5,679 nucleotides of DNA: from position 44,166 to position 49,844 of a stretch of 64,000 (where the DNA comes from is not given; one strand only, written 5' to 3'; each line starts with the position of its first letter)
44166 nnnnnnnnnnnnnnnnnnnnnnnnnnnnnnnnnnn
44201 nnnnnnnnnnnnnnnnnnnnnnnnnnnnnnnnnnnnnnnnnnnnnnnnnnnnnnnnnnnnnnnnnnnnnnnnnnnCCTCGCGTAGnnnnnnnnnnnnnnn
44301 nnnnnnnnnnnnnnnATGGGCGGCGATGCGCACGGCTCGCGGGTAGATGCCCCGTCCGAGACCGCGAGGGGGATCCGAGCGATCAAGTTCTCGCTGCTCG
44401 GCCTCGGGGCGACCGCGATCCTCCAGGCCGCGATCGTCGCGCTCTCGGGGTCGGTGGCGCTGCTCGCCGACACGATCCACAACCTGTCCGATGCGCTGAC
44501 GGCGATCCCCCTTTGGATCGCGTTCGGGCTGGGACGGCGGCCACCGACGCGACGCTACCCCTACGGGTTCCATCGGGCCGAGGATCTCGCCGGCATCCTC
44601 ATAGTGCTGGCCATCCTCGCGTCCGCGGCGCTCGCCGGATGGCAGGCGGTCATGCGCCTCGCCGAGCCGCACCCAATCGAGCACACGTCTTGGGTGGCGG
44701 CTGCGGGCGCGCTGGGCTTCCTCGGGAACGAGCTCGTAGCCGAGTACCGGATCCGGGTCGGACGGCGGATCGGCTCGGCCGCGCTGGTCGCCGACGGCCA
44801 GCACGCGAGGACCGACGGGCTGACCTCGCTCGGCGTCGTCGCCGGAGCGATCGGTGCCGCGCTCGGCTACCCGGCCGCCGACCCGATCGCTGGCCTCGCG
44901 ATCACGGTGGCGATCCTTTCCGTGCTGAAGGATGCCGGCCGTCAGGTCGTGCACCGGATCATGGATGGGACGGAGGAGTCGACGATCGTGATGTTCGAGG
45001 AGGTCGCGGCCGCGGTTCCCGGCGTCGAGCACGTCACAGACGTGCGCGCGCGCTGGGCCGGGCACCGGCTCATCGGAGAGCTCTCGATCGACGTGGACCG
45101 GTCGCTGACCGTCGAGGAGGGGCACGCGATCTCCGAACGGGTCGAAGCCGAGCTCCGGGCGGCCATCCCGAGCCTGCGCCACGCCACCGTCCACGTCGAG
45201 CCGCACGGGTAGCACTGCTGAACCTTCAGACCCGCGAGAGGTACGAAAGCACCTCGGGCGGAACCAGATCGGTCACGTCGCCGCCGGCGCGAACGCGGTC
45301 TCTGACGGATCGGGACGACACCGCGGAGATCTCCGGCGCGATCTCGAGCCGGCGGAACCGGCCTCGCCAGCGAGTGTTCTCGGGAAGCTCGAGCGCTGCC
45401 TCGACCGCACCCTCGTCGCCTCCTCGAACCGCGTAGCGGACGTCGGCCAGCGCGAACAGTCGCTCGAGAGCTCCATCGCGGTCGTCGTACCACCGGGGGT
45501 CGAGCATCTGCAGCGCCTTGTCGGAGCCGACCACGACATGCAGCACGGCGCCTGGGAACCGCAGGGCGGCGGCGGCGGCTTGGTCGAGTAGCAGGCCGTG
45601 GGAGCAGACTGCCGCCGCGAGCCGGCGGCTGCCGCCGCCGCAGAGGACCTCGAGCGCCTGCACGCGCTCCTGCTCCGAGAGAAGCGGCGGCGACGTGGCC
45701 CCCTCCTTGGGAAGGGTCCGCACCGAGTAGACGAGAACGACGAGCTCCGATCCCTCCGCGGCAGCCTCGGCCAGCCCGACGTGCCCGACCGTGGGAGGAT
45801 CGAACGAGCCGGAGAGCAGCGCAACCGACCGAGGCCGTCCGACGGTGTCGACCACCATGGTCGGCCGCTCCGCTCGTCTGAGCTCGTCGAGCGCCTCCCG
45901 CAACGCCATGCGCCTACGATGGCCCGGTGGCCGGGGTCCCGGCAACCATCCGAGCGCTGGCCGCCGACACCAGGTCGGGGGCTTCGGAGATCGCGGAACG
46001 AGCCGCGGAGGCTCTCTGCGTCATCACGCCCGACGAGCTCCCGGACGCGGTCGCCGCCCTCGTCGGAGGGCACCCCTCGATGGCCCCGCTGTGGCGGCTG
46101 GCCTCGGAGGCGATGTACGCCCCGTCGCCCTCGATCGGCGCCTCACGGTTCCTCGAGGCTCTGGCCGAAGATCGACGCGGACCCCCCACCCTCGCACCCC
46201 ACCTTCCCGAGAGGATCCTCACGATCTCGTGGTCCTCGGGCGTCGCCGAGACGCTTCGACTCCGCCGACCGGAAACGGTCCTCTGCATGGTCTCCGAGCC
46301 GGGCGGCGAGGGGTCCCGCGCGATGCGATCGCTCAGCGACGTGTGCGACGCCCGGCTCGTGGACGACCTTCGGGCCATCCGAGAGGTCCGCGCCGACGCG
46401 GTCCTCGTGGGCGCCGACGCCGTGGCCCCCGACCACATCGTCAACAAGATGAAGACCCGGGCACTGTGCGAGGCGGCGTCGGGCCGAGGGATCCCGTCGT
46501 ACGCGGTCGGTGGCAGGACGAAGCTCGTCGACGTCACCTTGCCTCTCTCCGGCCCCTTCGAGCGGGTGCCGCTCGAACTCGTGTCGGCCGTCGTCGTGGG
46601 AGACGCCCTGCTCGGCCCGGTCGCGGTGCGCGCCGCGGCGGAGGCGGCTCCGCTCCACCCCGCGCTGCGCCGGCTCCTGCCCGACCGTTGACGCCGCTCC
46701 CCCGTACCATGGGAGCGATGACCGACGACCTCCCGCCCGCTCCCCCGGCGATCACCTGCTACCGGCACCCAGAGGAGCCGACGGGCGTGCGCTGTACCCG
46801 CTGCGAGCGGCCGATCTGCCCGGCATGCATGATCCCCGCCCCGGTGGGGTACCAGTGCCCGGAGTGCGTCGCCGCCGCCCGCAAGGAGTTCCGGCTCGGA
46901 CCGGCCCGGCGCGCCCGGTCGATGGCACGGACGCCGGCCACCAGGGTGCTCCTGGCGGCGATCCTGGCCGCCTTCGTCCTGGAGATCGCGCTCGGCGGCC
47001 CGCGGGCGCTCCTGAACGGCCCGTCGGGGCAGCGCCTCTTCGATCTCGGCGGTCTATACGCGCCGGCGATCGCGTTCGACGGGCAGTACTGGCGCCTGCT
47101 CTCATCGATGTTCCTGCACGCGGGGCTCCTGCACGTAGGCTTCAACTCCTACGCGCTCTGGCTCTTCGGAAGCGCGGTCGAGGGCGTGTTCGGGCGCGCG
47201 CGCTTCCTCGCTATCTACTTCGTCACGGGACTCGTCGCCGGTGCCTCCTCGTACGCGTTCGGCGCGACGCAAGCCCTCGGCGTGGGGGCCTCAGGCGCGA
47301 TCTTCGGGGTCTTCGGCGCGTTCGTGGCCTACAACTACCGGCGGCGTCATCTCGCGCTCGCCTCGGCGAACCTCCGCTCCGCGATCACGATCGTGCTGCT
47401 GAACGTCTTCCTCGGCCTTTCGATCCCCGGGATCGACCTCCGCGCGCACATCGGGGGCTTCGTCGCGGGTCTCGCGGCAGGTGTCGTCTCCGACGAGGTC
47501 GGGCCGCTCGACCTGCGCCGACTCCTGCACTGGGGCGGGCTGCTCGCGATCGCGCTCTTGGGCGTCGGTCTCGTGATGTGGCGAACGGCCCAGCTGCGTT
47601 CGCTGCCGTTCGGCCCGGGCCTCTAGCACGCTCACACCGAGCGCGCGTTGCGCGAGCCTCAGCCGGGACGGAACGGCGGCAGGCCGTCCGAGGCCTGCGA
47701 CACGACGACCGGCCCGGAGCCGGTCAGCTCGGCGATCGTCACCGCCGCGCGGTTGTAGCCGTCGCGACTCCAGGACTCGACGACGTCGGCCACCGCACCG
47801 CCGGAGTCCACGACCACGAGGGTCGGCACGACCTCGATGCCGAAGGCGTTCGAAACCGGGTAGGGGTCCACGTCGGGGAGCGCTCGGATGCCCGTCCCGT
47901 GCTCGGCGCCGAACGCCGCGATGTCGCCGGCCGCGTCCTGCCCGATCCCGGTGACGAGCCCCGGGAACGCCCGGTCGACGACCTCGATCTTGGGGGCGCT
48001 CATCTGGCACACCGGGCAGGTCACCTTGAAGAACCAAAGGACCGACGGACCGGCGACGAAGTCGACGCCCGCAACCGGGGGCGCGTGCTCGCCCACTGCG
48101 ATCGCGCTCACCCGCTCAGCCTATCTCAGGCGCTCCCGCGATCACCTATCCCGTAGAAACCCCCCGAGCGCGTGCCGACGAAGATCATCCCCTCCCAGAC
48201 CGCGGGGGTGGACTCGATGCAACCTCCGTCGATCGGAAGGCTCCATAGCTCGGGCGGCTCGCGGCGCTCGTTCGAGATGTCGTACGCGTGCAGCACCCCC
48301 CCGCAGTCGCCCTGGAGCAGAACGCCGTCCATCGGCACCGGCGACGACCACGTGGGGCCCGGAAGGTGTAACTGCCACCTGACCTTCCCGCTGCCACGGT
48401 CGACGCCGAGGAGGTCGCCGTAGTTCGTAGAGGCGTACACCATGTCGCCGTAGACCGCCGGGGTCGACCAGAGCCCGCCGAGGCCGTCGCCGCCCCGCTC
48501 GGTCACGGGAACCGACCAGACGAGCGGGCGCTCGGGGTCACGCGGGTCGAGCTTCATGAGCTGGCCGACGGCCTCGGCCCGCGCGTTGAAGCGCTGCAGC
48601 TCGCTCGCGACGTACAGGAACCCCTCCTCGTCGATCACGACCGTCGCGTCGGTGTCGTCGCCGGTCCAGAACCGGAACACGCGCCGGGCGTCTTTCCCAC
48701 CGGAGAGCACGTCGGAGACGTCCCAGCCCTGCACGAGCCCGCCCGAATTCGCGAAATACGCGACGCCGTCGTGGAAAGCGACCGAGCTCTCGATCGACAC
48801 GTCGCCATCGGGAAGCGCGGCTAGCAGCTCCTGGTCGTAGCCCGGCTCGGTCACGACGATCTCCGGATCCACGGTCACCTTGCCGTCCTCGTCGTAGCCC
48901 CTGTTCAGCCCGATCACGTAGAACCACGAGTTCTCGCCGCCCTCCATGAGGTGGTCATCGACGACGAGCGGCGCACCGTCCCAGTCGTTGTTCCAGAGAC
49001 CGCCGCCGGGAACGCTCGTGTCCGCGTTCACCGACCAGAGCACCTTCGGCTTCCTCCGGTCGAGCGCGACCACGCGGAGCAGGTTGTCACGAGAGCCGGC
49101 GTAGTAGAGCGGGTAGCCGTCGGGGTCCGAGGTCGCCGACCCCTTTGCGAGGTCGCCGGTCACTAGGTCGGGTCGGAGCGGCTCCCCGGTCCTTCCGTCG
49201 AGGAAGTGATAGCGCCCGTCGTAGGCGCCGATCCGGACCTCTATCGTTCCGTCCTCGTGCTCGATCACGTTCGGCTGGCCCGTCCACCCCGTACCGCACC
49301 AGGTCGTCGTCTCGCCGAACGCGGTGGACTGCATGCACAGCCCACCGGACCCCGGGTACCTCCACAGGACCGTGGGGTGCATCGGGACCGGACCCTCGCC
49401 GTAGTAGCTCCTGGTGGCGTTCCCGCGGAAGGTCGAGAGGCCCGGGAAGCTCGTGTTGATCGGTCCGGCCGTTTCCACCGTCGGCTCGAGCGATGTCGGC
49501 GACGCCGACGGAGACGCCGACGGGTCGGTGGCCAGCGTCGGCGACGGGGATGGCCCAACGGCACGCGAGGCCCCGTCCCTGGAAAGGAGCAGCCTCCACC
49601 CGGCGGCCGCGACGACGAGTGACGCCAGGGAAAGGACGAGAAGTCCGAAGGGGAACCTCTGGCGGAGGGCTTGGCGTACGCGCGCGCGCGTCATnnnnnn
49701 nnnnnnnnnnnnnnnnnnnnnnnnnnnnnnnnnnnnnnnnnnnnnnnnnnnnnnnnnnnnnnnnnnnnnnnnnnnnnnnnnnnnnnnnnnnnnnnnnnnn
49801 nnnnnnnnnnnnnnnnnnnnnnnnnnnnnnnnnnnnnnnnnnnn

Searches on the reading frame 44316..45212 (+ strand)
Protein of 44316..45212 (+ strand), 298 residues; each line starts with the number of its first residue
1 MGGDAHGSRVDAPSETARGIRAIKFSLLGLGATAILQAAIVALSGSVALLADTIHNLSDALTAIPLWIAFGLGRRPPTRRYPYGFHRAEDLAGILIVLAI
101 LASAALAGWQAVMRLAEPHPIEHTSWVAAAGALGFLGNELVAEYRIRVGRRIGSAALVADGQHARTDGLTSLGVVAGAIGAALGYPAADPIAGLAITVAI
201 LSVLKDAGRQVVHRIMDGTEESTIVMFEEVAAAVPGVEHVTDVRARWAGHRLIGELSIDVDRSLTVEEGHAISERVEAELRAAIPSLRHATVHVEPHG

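Call 3: search_protein_families(library=pfam, proteins=[window:44316-45212:+], max_evalue=0.1)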
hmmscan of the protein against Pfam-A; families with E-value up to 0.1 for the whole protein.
window:44316-45212:+ (298 aa): 2 families
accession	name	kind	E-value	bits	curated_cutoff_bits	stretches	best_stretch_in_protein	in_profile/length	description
PF01545.26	Cation_efflux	-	1.3e-41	143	26.6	1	25-204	3-186/198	Cation efflux family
PF16916.11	ZT_dimer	-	8.5e-18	64.6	26.7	1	226-297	8-78/78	Dimerisation domain of Zinc Transporter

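Call 4: search_protein_families(library=ncbifam, proteins=[window:44316-45212:+], max_evalue=0.1)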
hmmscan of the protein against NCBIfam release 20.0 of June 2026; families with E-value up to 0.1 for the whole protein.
window:44316-45212:+ (298 aa): 10 families
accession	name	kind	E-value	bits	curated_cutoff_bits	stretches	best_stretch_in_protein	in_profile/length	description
TIGR01297.1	CDF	superfamily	2.7e-68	230.3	82.35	1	21-297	3-283/285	cation diffusion facilitator family transporter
NF033616.1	CDF_MamB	equivalog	2.7e-38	132.1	350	1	33-296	19-283/284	magnetosome biogenesis CDF transporter MamB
NF033615.1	CDF_MamM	equivalog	5.8e-33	114.3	350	1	34-297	23-289/290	magnetosome biogenesis CDF transporter MamM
NF052621.1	MngEfTpMntE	equivalog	3.9e-31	108.5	500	1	40-297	23-282/293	manganese efflux transporter MntE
NF040994.1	MamV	equivalog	8.2e-28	97.4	500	1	21-294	12-285/319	CDF transporter MamV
NF050169.1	CatEfflxFieF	equivalog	5.4e-23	81.6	420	1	41-296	26-281/282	cation efflux pump FieF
NF052602.1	Zn_efflux_Cdf31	equivalog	4.1e-22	78.9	460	1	34-297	21-290/299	CDF family zinc efflux transporter Cdf31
NF007064.0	PRK09509.1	equivalog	9.8e-19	67.4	447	1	39-286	27-277/300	CDF family cation-efflux transporter FieF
NF002923.0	PRK03557.1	equivalog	1.6e-18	67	408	1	37-295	35-290/313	CDF family zinc transporter ZitB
NF033827.1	CDF_efflux_DmeF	equivalog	1.2e-08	34.8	250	1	40-136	33-131/309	CDF family Co(II)/Ni(II) efflux transporter DmeF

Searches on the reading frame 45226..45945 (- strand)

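Call 3: search_protein_families(library=pfam, proteins=[window:45226-45945:-], max_evalue=0.1)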
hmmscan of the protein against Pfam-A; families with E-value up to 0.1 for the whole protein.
window:45226-45945:- (239 aa): 1 family
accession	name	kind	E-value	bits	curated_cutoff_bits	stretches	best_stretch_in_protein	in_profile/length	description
PF01467.32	CTP_transf_like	-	3.2e-07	31.1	21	1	44-101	2-57/133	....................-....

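Call 4: search_protein_families(library=ncbifam, proteins=[window:45226-45945:-], max_evalue=0.1)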
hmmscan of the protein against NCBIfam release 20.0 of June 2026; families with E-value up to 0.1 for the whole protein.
window:45226-45945:- (239 aa): 12 families
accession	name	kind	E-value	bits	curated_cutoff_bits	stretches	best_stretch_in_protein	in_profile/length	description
TIGR00482.1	TIGR00482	equivalog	4.4e-10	39.9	112.45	1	43-236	1-188/194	nicotinate (nicotinamide) nucleotide adenylyltransferase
TIGR01510.1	coaD_prev_kdtB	equivalog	3.8e-09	36.8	103.3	2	42-100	2-54/155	pantetheine-phosphate adenylyltransferase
TIGR00125.1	cyt_tran_rel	domain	1.7e-07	31.3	27.7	1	42-99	2-57/65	adenylyltransferase/cytidyltransferase family protein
NF000840.1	PRK00071.1-3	equivalog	4.2e-07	29.6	150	1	160-237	123-193/201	nicotinate-nucleotide adenylyltransferase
NF005410.0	PRK06973.1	equivalog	4.4e-06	26.1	214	1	27-73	10-56/243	nicotinate-nucleotide adenylyltransferase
NF000841.0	PRK00071.1-4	equivalog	3.1e-05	23.9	197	0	39-100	7-67/194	nicotinate-nucleotide adenylyltransferase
NF000839.0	PRK00071.1-1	equivalog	5.5e-05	23.2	187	1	206-237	179-210/219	nicotinate-nucleotide adenylyltransferase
NF000842.0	PRK00071.2-1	equivalog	0.0003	20.5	167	1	40-155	3-112/191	nicotinate-nucleotide adenylyltransferase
TIGR02199.1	rfaE_dom_II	equivalog_domain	0.0016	18.3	181.5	1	37-101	9-74/144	D-glycero-beta-D-manno-heptose 1-phosphate adenylyltransferase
NF000843.0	PRK00071.2-2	equivalog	0.0053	16.3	240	1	38-69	11-42/212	nicotinate-nucleotide adenylyltransferase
NF006479.0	PRK08887.1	equivalog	0.0087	15.9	164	0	40-75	3-37/174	nicotinate-nicotinamide nucleotide adenylyltransferase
NF000845.0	PRK00071.2-4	equivalog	0.0093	15.4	210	1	35-73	4-42/197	nicotinate-nucleotide adenylyltransferase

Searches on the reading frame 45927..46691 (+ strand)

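Call 81: search_protein_families(library=pfam, proteins=[window:45927-46691:+], max_evalue=0.01)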
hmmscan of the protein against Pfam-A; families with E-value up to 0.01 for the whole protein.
window:45927-46691:+ (254 aa): 1 family
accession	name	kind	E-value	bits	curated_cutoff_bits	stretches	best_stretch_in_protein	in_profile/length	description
PF01008.23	IF-2B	-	1.1e-08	35.1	22.4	1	95-202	108-222/280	Initiation factor 2 subunit family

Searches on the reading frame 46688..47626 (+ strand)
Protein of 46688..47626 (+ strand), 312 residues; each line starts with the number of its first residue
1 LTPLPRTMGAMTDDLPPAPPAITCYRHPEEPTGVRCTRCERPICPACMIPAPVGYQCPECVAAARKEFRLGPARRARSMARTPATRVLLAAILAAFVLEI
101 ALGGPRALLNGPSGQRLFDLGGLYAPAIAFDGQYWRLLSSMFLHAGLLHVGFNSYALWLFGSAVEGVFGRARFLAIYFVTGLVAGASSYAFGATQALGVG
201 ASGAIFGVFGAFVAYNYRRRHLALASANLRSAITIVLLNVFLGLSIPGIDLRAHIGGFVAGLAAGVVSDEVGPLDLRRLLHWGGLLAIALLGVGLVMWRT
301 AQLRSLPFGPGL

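Call 81: search_protein_families(library=pfam, proteins=[window:46688-47626:+], max_evalue=0.01)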
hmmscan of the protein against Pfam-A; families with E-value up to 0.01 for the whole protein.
window:46688-47626:+ (312 aa): 2 families
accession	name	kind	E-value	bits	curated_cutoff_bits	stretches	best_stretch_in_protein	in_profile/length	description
PF01694.28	Rhomboid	-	6e-34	117.7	22.6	1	132-267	2-139/143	Rhomboid domain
PF00643.29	zf-B_box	-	6.9e-05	23.4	24.1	1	22-48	4-30/42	B-box zinc finger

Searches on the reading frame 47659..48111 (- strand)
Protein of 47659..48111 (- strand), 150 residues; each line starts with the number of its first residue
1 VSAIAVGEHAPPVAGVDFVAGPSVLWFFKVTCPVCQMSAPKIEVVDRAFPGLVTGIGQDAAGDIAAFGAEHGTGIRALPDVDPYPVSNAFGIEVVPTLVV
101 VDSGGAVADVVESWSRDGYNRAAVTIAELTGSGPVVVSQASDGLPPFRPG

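Call 81: search_protein_families(library=pfam, proteins=[window:47659-48111:-], max_evalue=0.01)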
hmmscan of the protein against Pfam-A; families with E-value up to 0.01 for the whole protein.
window:47659-48111:- (150 aa): 2 families
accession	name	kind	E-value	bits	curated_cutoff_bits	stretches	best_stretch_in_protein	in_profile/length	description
PF00578.27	AhpC-TSA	-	0.0011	19.3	26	1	17-108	22-122/124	AhpC/TSA family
PF00085.26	Thioredoxin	-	0.0016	18.9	23.5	0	24-113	22-91/103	Thioredoxin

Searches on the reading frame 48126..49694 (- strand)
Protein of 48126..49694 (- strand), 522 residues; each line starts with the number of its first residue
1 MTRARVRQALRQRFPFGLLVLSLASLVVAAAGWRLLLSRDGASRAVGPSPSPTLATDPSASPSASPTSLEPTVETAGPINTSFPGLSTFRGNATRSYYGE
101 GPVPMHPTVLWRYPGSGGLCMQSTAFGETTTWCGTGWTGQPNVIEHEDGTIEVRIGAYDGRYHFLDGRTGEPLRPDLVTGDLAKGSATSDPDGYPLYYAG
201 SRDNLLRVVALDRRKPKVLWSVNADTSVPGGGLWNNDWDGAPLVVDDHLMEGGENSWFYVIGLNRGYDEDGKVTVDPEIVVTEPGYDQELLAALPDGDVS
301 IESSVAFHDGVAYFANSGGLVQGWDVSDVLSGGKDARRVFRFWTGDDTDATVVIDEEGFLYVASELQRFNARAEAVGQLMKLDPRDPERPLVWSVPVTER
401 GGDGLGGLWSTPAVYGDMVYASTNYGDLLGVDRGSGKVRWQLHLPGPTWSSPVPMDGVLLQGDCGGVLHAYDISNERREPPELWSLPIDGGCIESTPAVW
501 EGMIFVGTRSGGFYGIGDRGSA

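Call 81: search_protein_families(library=pfam, proteins=[window:48126-49694:-], max_evalue=0.01)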
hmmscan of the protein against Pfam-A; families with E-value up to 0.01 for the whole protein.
window:48126-49694:- (522 aa): 2 families
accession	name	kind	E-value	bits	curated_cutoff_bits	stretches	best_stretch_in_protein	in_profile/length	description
PF13570.13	Beta-prop_ACSF4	-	5.4e-12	46.2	133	2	341-473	86-202/329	Beta-alanine-activating enzyme, beta-propeller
PF13360.13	PQQ_2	-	8.9e-09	35.8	27.6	1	378-448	84-150/233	Outer membrane protein assembly factor BamB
